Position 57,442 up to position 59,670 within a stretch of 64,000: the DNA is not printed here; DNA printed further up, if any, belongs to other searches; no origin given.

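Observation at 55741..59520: Bacterial-type [FeFe]-hydrogenase module (hydG <-> hydA) inside an unmistakably archaeal, dsrAB/F420-type genome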

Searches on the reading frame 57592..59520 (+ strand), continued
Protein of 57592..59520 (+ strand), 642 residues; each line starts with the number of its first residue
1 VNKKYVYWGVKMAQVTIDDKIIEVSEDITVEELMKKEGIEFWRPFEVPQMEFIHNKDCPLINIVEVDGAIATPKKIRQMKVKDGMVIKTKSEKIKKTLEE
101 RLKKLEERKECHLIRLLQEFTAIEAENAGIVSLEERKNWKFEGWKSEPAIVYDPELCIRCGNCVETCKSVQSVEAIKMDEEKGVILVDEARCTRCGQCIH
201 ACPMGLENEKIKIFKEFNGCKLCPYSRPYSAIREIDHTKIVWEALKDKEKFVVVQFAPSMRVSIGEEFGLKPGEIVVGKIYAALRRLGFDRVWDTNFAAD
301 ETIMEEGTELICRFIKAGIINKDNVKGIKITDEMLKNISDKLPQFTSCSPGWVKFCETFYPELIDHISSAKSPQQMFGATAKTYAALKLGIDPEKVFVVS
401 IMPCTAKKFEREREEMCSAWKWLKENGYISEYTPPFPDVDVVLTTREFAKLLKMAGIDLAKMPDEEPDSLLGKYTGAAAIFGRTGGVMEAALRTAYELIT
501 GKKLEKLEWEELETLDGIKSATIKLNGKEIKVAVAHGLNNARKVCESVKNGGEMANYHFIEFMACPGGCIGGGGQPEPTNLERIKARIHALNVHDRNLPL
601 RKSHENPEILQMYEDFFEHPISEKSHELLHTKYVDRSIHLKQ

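Call 37: find_encoding_contigs(protein=P0007, flank=8000, max_places=1)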
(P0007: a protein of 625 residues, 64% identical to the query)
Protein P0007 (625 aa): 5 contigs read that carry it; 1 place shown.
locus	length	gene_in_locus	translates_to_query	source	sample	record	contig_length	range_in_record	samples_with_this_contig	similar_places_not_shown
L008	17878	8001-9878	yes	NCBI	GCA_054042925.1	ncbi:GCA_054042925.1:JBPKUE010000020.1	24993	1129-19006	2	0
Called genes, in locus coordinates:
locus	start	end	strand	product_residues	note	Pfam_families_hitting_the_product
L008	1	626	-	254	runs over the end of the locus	PF02463:SMC_N (faint), PF00005:ABC_tran, PF13304:AAA_21 (weak)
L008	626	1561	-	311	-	PF01032:FecCD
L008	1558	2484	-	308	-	PF01497:Peripla_BP_2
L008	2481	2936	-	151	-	PF02663:FmdE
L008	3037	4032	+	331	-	PF04055:Radical_SAM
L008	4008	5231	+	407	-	PF00009:GTP_EFTU (faint), PF00071:Ras (weak), PF00350:Dynamin_N (faint), PF01926:MMR_HSR1, PF02421:FeoB_N, PF16897:MMR_HSR1_Xtn (weak), PF18128:HydF_dimer, PF18133:HydF_tetramer, +1 more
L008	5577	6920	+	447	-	PF12838:Fer4_7 (faint), PF13183:Fer4_8 (faint), PF13187:Fer4_9 (faint), PF14697:Fer4_21, PF25160:LdpA_Fe-S-bd (weak), PF00037:Fer4, PF12837:Fer4_6, PF02906:Fe_hyd_lg_C, +3 more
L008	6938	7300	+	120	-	PF02256:Fe_hyd_SSU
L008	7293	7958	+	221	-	PF01292:Ni_hydr_CYTB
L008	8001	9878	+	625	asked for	PF12838:Fer4_7 (weak), PF13237:Fer4_10 (faint), PF14697:Fer4_21 (weak), PF02906:Fe_hyd_lg_C, PF02256:Fe_hyd_SSU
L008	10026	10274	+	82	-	PF21699:TM1266-like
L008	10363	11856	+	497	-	PF04055:Radical_SAM, PF06968:BATS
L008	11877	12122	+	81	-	-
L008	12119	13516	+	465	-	PF00206:Lyase_1, PF10415:FumaraseC_C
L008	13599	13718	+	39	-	-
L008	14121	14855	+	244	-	PF13531:SBP_bac_11, PF01547:SBP_bac_1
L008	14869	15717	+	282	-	PF02749:QRPTase_N, PF01729:QRPTase_C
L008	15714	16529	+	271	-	PF00528:BPD_transp_1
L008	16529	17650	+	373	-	PF00005:ABC_tran, PF13304:AAA_21 (faint), PF08402:TOBE_2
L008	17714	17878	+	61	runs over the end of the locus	PF26551:DUF8180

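Call 38: find_encoding_contigs(protein=P0005, flank=8000, max_places=1)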
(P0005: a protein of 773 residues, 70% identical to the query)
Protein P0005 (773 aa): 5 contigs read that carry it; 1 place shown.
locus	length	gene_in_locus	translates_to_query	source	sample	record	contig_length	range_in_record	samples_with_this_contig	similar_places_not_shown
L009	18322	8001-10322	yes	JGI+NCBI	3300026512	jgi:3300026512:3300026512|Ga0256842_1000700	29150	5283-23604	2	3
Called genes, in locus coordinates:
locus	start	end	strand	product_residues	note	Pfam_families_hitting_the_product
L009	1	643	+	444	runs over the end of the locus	PF13534:Fer4_17, PF12838:Fer4_7 (weak), PF13183:Fer4_8, PF02754:CCG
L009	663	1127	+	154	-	PF02085:Cytochrom_CIII, PF14522:Cytochrome_C7 (faint)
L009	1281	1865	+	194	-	PF00070:Pyr_redox (faint), PF07992:Pyr_redox_2 (weak), PF00890:FAD_binding_2 (weak), PF01266:DAO (weak), PF03486:HI0933_like (faint), PF12831:FAD_oxidored, PF13450:NAD_binding_8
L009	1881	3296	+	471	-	PF12838:Fer4_7 (weak), PF00037:Fer4, PF12797:Fer4_2 (weak), PF25160:LdpA_Fe-S-bd (weak), PF00037:Fer4, PF13237:Fer4_10 (weak), PF12838:Fer4_7, PF13187:Fer4_9, +7 more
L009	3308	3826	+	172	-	PF12838:Fer4_7 (faint), PF13187:Fer4_9 (faint), PF13237:Fer4_10 (faint), PF14697:Fer4_21 (faint), PF00037:Fer4 (weak), PF12797:Fer4_2 (faint), PF13183:Fer4_8, PF13534:Fer4_17, +1 more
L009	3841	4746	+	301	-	PF02754:CCG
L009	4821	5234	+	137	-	PF02662:FlpD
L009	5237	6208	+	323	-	PF01058:Oxidored_q6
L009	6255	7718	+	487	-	PF27537:HoxH, PF00374:NiFeSe_Hases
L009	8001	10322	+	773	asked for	PF02662:FlpD, PF12838:Fer4_7, PF00037:Fer4 (faint), PF12797:Fer4_2 (faint), PF13237:Fer4_10 (weak), PF14697:Fer4_21 (weak), PF02906:Fe_hyd_lg_C, PF02256:Fe_hyd_SSU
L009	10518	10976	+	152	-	PF01750:HycI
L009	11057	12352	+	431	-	PF13375:RnfC_N, PF01512:Complex1_51K, PF10531:SLBB, PF14697:Fer4_21 (faint), PF00037:Fer4 (weak), PF12797:Fer4_2 (faint), PF12838:Fer4_7 (weak), PF13237:Fer4_10, +1 more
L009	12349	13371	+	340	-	PF03116:NQR2_RnfD_RnfE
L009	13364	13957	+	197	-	PF04205:FMN_bind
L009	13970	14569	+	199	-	PF02508:Rnf-Nqr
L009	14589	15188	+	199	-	PF02508:Rnf-Nqr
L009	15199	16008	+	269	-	PF04060:FeS, PF12838:Fer4_7, PF13187:Fer4_9, PF00037:Fer4, PF12837:Fer4_6, PF12838:Fer4_7, PF13187:Fer4_9, PF00037:Fer4, +8 more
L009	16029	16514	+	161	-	PF00582:Usp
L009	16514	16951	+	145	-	PF04246:RseC_MucC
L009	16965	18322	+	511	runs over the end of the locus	PF16980:CitMHS_2, PF03600:CitMHS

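Call 39: find_encoding_contigs(protein=P0022, flank=8000, max_places=1)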
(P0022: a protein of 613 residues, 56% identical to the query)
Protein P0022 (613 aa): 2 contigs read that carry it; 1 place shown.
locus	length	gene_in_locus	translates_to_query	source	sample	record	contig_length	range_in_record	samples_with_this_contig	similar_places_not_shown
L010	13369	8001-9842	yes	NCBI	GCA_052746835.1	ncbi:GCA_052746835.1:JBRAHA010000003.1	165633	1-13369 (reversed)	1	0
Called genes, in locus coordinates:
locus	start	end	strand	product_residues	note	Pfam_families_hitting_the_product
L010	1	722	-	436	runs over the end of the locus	PF13360:PQQ_2 (weak), PF13570:Beta-prop_ACSF4 (faint), PF13360:PQQ_2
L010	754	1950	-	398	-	-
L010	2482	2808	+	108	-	PF14697:Fer4_21 (weak), PF25160:LdpA_Fe-S-bd (faint), PF12838:Fer4_7, PF00037:Fer4 (weak), PF12797:Fer4_2 (faint), PF12837:Fer4_6 (faint), PF13237:Fer4_10 (weak)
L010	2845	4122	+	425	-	PF20583:DUF6786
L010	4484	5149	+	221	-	PF01209:Ubie_methyltran, PF13489:Methyltransf_23 (weak), PF08241:Methyltransf_11, PF08242:Methyltransf_12, PF13649:Methyltransf_25, PF13847:Methyltransf_31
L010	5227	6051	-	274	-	PF10108:DNA_pol_B_exo2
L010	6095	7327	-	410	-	PF00155:Aminotran_1_2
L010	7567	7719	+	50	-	-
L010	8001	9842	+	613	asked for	PF12797:Fer4_2 (faint), PF12800:Fer4_4 (faint), PF12837:Fer4_6 (faint), PF12838:Fer4_7, PF14697:Fer4_21, PF00037:Fer4 (weak), PF02906:Fe_hyd_lg_C, PF02256:Fe_hyd_SSU, +1 more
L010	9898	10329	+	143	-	-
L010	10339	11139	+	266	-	-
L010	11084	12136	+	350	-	PF01916:DS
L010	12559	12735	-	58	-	PF13586:DDE_Tnp_1_2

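Call 44: find_encoding_contigs(protein=P0004, flank=8000, max_places=1)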
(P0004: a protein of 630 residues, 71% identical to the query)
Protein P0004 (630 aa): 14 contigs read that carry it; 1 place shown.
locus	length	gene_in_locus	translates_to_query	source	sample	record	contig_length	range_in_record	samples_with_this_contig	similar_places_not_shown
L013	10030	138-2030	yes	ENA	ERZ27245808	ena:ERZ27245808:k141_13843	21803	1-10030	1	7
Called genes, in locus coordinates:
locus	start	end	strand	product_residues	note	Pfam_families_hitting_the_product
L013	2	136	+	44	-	?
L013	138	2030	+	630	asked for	PF12797:Fer4_2 (faint), PF13237:Fer4_10 (weak), PF13247:Fer4_11 (faint), PF00037:Fer4 (faint), PF12838:Fer4_7 (weak), PF14697:Fer4_21 (weak), PF02906:Fe_hyd_lg_C, PF02256:Fe_hyd_SSU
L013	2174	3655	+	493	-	PF12838:Fer4_7 (weak), PF00037:Fer4 (weak), PF12837:Fer4_6 (weak), PF13237:Fer4_10, PF13187:Fer4_9, PF25160:LdpA_Fe-S-bd (weak), PF00037:Fer4 (weak), PF02906:Fe_hyd_lg_C, +5 more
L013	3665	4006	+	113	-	PF02256:Fe_hyd_SSU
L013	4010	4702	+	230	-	PF01292:Ni_hydr_CYTB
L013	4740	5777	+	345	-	PF04055:Radical_SAM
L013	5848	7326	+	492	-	PF04055:Radical_SAM, PF06968:BATS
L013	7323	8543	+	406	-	PF00009:GTP_EFTU, PF00350:Dynamin_N (weak), PF01926:MMR_HSR1, PF02421:FeoB_N, PF18128:HydF_dimer, PF18133:HydF_tetramer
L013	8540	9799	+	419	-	PF00464:SHMT, PF00155:Aminotran_1_2 (weak)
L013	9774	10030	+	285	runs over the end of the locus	-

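Call 45: find_encoding_contigs(protein=P0159, flank=8000, max_places=1)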
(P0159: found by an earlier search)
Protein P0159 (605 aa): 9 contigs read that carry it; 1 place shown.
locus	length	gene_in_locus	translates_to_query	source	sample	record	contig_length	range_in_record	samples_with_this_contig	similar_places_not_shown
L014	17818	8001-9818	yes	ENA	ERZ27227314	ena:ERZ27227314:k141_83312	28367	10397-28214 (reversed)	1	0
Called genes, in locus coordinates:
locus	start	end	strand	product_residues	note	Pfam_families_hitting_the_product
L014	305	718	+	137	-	PF01597:GCV_H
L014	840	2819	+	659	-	-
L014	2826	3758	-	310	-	PF01458:SUFBD_core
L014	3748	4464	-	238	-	PF02463:SMC_N, PF00005:ABC_tran, PF13304:AAA_21 (faint)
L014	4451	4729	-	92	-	PF03091:CutA1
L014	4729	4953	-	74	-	PF01106:NifU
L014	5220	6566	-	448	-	PF00890:FAD_binding_2 (faint), PF01134:GIDA (faint), PF01262:AlaDh_PNT_C (faint), PF01266:DAO (faint), PF07992:Pyr_redox_2, PF13738:Pyr_redox_3, PF00070:Pyr_redox, PF02852:Pyr_redox_dim, +3 more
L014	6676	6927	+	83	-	-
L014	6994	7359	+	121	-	PF01022:HTH_5 (faint)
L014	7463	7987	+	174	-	PF12822:ECF_trnsprt (weak)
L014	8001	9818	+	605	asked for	PF00037:Fer4 (faint), PF12797:Fer4_2 (faint), PF12800:Fer4_4 (faint), PF12838:Fer4_7, PF13237:Fer4_10 (faint), PF14697:Fer4_21 (weak), PF02906:Fe_hyd_lg_C, PF02256:Fe_hyd_SSU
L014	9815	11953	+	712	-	PF14697:Fer4_21 (faint), PF07992:Pyr_redox_2 (weak), PF12831:FAD_oxidored (weak), PF12838:Fer4_7 (weak), PF13187:Fer4_9 (weak), PF13237:Fer4_10 (weak), PF12838:Fer4_7 (weak), PF02662:FlpD, +7 more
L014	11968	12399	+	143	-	PF13183:Fer4_8, PF13187:Fer4_9, PF13534:Fer4_17 (weak)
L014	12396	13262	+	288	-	PF02754:CCG, PF22196:HdrB-like_C (faint), PF02754:CCG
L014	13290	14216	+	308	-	PF04055:Radical_SAM, PF06968:BATS (weak)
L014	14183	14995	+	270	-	PF21948:LplA-B_cat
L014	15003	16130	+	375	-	PF01134:GIDA (weak), PF01266:DAO (weak), PF01946:Thi4 (weak), PF05834:Lycopene_cycl, PF07992:Pyr_redox_2, PF12831:FAD_oxidored (weak), PF01266:DAO (weak), PF22578:GGR_cat, +4 more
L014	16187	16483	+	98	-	PF10437:Lip_prot_lig_C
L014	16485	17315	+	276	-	PF21948:LplA-B_cat, PF03099:BPL_LplA_LipB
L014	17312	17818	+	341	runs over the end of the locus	PF04055:Radical_SAM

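Call 80: search_protein_families(library=ncbifam, proteins=[L004:273-1322:+, L004:1881-3047:+, L004:3053-5371:-, L004:5000-5644:+, L004:5381-5791:-, L014:13290-14216:+, L008:12119-13516:+], max_evalue=0.000001)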
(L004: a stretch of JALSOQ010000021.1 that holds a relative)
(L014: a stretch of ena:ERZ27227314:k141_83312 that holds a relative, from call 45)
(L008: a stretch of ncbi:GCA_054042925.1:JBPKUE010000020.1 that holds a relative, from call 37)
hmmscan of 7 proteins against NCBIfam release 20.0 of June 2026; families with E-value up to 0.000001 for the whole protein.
L004:273-1322:+ (349 aa): 4 families
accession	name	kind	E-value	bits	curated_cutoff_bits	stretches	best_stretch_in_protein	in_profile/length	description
NF004167.0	PRK05632.1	equivalog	1e-30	106.9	418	1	2-344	6-368/708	phosphate acetyltransferase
NF011440.0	PRK14869.1-2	equivalog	9.4e-11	41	746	1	207-326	137-251/541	putative manganese-dependent inorganic diphosphatase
TIGR00347.1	bioD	equivalog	3.3e-08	33.8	83.3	1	11-111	10-108/166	dethiobiotin synthase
NF011443.0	PRK14869.1-5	equivalog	1.1e-07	30.7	335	1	206-309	140-240/546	putative manganese-dependent inorganic diphosphatase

L004:1881-3047:+ (388 aa): 0 families

L004:3053-5371:- (772 aa): 11 families
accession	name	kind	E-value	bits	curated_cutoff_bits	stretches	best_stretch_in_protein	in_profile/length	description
TIGR01736.1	FGAM_synth_II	equivalog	4.2e-278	924.5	525.75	1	41-768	2-716/718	phosphoribosylformylglycinamidine synthase subunit PurL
NF002290.1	PRK01213.1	equivalog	6.9e-250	831.1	648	1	40-768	1-721/723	phosphoribosylformylglycinamidine synthase subunit PurL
NF010690.0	PRK14090.1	equivalog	8.7e-105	351.3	1047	1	53-618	9-517/601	phosphoribosylformylglycinamidine synthase subunit PurL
NF003672.0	PRK05297.1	equivalog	1.7e-81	274.3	783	2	110-762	282-982/1290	phosphoribosylformylglycinamidine synthase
TIGR01857.1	FGAM-synthase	equivalog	2.2e-70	237.5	1057.05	2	101-767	300-943/1239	phosphoribosylformylglycinamidine synthase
TIGR01735.1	FGAM_synt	equivalog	4.7e-65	219.8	1123.05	2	111-740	285-969/1307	phosphoribosylformylglycinamidine synthase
TIGR03267.1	methan_mark_2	hypoth_equivalog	6e-24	84.7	365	1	128-397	72-309/323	methanogenesis marker 2 protein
TIGR01739.1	tegu_FGAM_synt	hypoth_equivalog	5.5e-22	77.6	716.1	1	487-742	591-851/1206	herpesvirus tegument protein/v-FGAM-synthase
TIGR02124.1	hypE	equivalog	3.9e-14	52.4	251.6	1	136-387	68-304/332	hydrogenase expression/formation protein HypE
TIGR01379.1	thiL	equivalog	2.2e-09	36.7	184.15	1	95-388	18-298/320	thiamine-phosphate kinase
TIGR04049.1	AIR_rel_sll0787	hypoth_equivalog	4.6e-08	32.5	321.3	0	185-392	112-299/318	sll0787 family AIR synthase-like protein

L004:5000-5644:+ (214 aa): 0 families

L004:5381-5791:- (136 aa): 4 families
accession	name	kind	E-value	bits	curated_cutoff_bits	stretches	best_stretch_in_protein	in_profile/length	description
TIGR00302.1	TIGR00302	equivalog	2.3e-33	114.2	39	1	57-134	1-78/80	phosphoribosylformylglycinamidine synthase subunit PurS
NF004630.0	PRK05974.1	equivalog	1.7e-26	92.1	75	1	59-132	4-77/83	phosphoribosylformylglycinamidine synthase subunit PurS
NF005019.0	PRK06423.1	equivalog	5.2e-17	61.8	122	1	57-135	1-73/74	phosphoribosylformylglycinamidine synthase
NF004450.0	PRK05783.1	equivalog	1.4e-08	34.9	96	1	61-129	7-76/84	hypothetical protein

L014:13290-14216:+ (308 aa): 4 families
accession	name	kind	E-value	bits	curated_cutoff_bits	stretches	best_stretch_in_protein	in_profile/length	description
NF053742.1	LipS1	equivalog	7.3e-71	238.9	230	1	29-300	1-268/268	LipS1 family lipoyl synthase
TIGR00433.2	bioB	equivalog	1.3e-18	67.3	225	1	7-276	19-282/307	biotin synthase BioB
TIGR02351.2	thiH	equivalog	2.5e-08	33.4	380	1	6-269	51-313/364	2-iminoacetate synthase ThiH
TIGR03957.1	rSAM_HmdB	equivalog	1.8e-07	30.7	320.9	1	100-277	106-280/317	5,10-methenyltetrahydromethanopterin hydrogenase cofactor biosynthesis protein HmdB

L008:12119-13516:+ (465 aa): 17 families
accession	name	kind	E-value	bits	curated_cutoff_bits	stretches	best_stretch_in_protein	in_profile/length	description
NF008909.0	PRK12273.1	subfamily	4.7e-210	698.4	510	1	2-464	3-467/474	aspartate ammonia-lyase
TIGR00839.1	aspA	equivalog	2.5e-179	597.1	681.2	1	5-464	1-462/468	aspartate ammonia-lyase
NF011092.0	PRK14515.1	subfamily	3.7e-160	533.9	876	1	3-462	10-469/479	aspartate ammonia-lyase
TIGR00979.1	fumC_II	equivalog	6.3e-139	463.7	664.75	1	4-459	1-457/458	class II fumarate hydratase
NF009089.0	PRK12425.1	equivalog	3.8e-113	378.7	840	1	5-464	3-463/464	class II fumarate hydratase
NF006554.0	PRK09053.1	equivalog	1.3e-20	73.7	595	1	134-339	103-301/453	3-carboxy-cis,cis-muconate cycloisomerase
TIGR00838.1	argH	equivalog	7.9e-20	71.3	279.5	1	137-414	104-371/455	argininosuccinate lyase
TIGR02426.1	protocat_pcaB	equivalog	9.8e-20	70.7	355.75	1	45-339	21-288/338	3-carboxy-cis,cis-muconate cycloisomerase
TIGR00928.1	purB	equivalog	1.4e-19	70.2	326.2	1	152-338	113-289/436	adenylosuccinate lyase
NF006500.1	PRK08937.2-4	subfamily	2.6e-15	56.2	626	1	137-347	104-307/448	adenylosuccinate lyase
NF002563.0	PRK02186.1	subfamily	7.5e-15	54.2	625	1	135-339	511-706/890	argininosuccinate lyase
NF008964.0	PRK12308.1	equivalog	5.6e-14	51.4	657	1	138-340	107-300/624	argininosuccinate lyase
NF004631.0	PRK05975.1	equivalog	2.5e-13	49.8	371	1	133-332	101-288/352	3-carboxy-cis,cis-muconate cycloisomerase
NF052536.2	CoM_syn_XcbD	exception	1.3e-12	47.2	600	1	155-342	122-302/443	3-sulfopropionylcysteine synthase XcbD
NF005218.0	PRK06705.1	equivalog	1.2e-10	40.7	883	1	136-353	112-320/502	argininosuccinate lyase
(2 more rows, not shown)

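Call 90: find_related_loci(query=A4, collection=metagenome_contigs, flank=8000)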
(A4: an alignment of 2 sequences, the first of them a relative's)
Query A4 (408 aa) in metagenome_contigs; peptide patterns used: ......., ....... (x = any residue, [..] = any of these).
600 stretches matched a pattern (row limit reached: there are more); 3 encode a relative of the query (tblastn E <= 1e-3); 3 distinct loci.
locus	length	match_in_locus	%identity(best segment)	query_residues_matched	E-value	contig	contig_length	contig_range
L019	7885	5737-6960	72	3-401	0e+0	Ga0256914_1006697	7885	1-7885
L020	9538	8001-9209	73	1-400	0e+0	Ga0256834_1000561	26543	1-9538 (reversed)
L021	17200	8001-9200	48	2-391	2e-120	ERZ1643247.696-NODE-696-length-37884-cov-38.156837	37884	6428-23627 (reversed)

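Call 96: predict_structure(alignment_id=A1)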
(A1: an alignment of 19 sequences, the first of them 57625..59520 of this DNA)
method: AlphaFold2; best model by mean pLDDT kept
length: 631 residues; sequences in the alignment: 19
mean_pLDDT: 86.7   pTM: 0.88
mean pLDDT of the five models: 86.7, 86.5, 86.1, 85.4, 85.3
residues with pLDDT >= 90: 304; 70-90: 274; 50-70: 49; < 50: 4
segments of 3 or more residues with pLDDT < 50: none
pLDDT, mean of each block of 10 residues (from residue 1): 93 94 93 87 82 94 92 95 93 83 82 88 85 89 87 87 87 87 87 71 73 64 91 96 90 88 91 96 82 93 94 89 91 88 91 94 93 94 96 91 93 96 95 92 91 83 53 73 90 63 69 87 86 94 94 77 76 82 72 84 92 93 85 67
secondary structure, 60 per line:
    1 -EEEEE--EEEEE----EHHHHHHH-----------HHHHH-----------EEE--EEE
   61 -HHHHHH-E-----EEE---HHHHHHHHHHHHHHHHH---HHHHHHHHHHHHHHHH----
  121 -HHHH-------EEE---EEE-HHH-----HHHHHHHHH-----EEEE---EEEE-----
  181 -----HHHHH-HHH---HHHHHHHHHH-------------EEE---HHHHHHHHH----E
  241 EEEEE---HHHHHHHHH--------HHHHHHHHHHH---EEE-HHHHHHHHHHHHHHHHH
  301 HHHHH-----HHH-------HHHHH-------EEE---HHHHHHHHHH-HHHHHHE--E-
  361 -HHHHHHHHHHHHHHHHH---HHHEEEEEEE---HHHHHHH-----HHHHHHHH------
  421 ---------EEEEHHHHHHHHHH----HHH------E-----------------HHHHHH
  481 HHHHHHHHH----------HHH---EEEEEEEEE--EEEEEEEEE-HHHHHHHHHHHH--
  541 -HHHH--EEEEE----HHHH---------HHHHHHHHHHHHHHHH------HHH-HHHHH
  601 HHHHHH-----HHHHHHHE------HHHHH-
elements in order: E2-6 E9-13 H19-25 H37-41 E53-55 E58-60 H62-67 E75-77 H81-97 H101-116 H122-125 E133-135 E139-141 H151-159 E165-168 E172-175 H186-190 H198-207 E221-223 H227-235 E240-245 H249-257 H266-276 E280-282 H284-305 H321-325 E333-335 H339-348 H350-355 H362-378 E385-391 H395-401 H407-414 E430-433 H434-443 H475-489 E506-514 E517-525 H527-538 H542-545 E548-552 H557-560 H570-585 H596-606 H612-618 H626-630
